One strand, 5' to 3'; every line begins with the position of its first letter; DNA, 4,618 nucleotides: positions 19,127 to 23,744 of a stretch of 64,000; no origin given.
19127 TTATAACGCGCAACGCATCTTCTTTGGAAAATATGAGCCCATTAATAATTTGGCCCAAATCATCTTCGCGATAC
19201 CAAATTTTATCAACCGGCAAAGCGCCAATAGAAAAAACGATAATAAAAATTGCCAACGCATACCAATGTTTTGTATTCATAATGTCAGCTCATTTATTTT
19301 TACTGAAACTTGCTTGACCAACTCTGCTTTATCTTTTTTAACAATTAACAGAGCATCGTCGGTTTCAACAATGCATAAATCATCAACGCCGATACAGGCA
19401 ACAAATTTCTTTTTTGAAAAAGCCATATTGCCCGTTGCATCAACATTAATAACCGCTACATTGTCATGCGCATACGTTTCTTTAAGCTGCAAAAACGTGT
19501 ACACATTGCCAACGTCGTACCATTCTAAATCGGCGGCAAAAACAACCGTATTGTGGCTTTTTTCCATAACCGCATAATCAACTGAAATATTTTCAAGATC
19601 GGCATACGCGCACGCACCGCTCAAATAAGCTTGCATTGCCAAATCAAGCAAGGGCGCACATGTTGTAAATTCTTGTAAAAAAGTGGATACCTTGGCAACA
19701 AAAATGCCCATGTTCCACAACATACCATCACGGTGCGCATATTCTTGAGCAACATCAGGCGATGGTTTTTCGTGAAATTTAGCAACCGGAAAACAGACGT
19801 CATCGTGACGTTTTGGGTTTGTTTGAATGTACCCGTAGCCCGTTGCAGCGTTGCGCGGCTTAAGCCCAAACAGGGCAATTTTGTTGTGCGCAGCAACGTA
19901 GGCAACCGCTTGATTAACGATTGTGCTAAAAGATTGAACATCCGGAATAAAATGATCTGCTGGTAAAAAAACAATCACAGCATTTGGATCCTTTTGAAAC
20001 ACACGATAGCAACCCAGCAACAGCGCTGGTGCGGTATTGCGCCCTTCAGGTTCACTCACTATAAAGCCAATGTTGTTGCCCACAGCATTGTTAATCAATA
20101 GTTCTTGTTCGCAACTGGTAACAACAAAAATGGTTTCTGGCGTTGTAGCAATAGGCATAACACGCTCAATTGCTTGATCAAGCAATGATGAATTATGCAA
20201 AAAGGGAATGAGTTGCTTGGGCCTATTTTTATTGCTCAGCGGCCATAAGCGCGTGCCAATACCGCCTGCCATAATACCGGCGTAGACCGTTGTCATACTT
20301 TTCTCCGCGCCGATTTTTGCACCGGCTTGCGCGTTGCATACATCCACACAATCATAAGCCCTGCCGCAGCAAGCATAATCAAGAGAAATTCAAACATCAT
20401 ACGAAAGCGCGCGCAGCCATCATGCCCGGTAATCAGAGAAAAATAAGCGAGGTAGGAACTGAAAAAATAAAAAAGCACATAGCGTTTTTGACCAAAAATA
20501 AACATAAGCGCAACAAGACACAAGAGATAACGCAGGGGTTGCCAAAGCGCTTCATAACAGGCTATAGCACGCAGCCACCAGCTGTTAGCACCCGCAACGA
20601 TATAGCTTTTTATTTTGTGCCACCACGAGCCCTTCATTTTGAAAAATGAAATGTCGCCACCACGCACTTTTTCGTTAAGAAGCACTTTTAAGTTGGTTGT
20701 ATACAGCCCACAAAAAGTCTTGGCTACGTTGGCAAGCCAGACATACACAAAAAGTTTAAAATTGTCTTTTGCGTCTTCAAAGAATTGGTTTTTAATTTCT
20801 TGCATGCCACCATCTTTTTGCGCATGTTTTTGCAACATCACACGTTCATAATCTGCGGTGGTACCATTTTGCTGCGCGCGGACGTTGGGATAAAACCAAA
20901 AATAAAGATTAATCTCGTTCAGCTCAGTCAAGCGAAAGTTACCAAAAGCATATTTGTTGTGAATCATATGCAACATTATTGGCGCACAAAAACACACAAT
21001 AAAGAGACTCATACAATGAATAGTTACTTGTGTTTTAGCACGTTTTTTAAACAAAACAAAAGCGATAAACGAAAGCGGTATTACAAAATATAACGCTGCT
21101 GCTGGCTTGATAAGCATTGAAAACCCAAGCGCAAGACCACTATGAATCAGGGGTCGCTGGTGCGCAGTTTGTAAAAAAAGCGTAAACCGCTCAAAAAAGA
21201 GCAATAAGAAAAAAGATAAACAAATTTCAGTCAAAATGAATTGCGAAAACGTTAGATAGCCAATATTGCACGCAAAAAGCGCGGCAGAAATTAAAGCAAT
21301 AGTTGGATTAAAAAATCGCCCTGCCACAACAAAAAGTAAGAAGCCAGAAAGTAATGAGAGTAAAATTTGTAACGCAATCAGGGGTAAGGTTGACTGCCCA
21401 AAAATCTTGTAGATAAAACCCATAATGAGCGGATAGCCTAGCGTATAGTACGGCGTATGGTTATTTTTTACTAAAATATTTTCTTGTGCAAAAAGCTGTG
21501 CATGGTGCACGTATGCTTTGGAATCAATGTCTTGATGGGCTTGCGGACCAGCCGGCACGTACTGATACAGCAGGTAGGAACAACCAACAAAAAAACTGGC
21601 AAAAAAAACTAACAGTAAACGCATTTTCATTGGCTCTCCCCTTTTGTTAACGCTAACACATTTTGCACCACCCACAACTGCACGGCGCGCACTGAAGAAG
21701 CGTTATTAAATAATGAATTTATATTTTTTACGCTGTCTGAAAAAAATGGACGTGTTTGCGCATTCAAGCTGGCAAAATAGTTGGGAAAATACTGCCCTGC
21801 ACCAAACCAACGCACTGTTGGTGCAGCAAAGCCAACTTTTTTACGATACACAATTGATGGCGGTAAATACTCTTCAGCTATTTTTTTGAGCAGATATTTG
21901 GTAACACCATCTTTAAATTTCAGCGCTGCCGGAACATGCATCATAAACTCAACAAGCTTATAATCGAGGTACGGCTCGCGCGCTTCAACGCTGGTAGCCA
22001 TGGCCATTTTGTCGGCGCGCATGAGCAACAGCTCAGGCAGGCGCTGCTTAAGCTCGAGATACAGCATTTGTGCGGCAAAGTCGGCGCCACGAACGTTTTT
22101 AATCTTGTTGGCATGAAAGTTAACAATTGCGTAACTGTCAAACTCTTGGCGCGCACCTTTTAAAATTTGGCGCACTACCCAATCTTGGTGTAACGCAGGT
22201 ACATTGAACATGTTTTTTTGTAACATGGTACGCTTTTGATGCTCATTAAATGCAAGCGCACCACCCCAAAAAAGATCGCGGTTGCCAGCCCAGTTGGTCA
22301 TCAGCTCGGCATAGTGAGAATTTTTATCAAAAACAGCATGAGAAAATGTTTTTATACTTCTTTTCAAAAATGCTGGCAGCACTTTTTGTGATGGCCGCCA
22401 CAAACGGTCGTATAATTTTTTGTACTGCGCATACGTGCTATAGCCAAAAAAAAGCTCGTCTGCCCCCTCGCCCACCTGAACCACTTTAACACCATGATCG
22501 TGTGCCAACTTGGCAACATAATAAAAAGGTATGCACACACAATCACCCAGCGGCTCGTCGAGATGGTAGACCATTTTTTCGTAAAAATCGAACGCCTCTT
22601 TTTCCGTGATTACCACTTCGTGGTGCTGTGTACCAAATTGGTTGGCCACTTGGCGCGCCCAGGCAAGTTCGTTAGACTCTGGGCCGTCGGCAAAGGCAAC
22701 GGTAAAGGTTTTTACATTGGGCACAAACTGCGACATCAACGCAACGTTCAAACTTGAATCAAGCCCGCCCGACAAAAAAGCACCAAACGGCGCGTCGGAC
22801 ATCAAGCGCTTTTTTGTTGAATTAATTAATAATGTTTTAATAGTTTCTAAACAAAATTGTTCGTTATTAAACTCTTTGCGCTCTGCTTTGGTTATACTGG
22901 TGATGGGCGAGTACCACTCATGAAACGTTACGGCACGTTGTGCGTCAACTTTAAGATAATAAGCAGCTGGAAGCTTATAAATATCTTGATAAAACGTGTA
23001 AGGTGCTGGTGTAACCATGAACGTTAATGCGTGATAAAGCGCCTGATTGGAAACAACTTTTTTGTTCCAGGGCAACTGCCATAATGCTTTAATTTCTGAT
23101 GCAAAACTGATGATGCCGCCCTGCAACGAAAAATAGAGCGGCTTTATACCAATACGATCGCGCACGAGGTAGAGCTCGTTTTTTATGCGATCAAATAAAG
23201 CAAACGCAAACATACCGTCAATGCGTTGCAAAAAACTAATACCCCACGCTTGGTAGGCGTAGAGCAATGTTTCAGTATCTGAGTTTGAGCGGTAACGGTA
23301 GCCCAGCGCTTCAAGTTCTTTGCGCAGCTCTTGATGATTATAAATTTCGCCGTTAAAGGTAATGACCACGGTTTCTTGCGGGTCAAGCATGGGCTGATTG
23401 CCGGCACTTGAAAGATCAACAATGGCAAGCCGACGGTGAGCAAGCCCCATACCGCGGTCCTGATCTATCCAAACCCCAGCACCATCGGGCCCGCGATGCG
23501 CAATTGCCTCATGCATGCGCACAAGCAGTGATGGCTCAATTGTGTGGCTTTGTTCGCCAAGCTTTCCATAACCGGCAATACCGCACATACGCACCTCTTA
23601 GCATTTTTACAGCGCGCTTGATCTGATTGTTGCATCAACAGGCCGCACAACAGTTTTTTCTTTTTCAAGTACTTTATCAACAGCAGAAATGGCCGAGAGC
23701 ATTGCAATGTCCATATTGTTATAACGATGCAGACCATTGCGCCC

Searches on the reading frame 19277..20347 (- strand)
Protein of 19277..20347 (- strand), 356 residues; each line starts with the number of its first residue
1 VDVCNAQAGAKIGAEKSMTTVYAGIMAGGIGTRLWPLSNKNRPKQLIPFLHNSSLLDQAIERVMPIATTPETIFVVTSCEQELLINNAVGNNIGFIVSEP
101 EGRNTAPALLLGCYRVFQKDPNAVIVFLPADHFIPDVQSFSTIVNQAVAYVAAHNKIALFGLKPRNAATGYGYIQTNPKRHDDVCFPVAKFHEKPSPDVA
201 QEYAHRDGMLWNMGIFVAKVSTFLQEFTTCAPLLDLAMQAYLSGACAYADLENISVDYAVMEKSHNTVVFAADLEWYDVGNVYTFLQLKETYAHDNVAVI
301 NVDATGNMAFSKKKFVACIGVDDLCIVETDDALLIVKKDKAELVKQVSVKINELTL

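Call 79: search_protein_families(library=pfam, proteins=[window:19277-20347:-], max_evalue=0.00001)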
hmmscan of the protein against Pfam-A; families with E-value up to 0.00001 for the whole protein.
window:19277-20347:- (356 aa): 3 families
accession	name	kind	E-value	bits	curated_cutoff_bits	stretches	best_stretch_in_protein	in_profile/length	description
PF00483.29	NTP_transferase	-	5.2e-36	124.9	21.2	1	25-293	4-243/245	Nucleotidyl transferase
PF22640.1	ManC_GMP_beta-helix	-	2.6e-12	46.9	27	1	299-347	3-51/55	MannoseP isomerase/GMP-like beta-helix domain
PF12804.13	NTP_transf_3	-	1.8e-06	28.7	27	1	25-147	3-111/160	MobA-like NTP transferase domain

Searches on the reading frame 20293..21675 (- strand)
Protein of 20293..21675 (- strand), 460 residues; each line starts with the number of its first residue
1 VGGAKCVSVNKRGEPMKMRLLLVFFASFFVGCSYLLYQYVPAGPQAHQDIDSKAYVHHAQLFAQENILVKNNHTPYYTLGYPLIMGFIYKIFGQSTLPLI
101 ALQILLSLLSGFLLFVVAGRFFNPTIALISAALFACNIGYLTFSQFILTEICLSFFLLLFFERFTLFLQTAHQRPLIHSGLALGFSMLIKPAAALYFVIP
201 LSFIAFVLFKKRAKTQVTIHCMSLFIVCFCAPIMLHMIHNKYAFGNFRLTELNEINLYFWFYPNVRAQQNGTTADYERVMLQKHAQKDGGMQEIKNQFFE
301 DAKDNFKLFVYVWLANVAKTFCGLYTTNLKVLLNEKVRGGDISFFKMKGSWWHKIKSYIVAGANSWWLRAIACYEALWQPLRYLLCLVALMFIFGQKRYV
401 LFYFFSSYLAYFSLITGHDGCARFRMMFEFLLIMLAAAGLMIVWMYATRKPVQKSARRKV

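Call 79: search_protein_families(library=pfam, proteins=[window:20293-21675:-], max_evalue=0.00001)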
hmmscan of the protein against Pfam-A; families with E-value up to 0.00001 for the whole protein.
window:20293-21675:- (460 aa): 1 family
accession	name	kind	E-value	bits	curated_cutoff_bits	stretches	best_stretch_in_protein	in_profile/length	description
PF13231.12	PMT_2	-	4.5e-12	46.9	26.1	1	81-234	6-158/160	Dolichyl-phosphate-mannose-protein mannosyltransferase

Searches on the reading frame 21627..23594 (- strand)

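Call 79: search_protein_families(library=pfam, proteins=[window:21627-23594:-], max_evalue=0.00001)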
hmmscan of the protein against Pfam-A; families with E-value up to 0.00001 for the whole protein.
window:21627-23594:- (655 aa): 3 families
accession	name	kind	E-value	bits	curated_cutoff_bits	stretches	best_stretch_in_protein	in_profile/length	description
PF00733.27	Asn_synthase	-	1.6e-86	291.6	21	1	252-618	2-319/354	Asparagine synthase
PF13537.11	GATase_7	-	4.9e-45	153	25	1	53-172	1-122/123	Glutamine amidotransferase domain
PF13522.11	GATase_6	-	6.7e-44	149.5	27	1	36-167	1-130/130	Glutamine amidotransferase domain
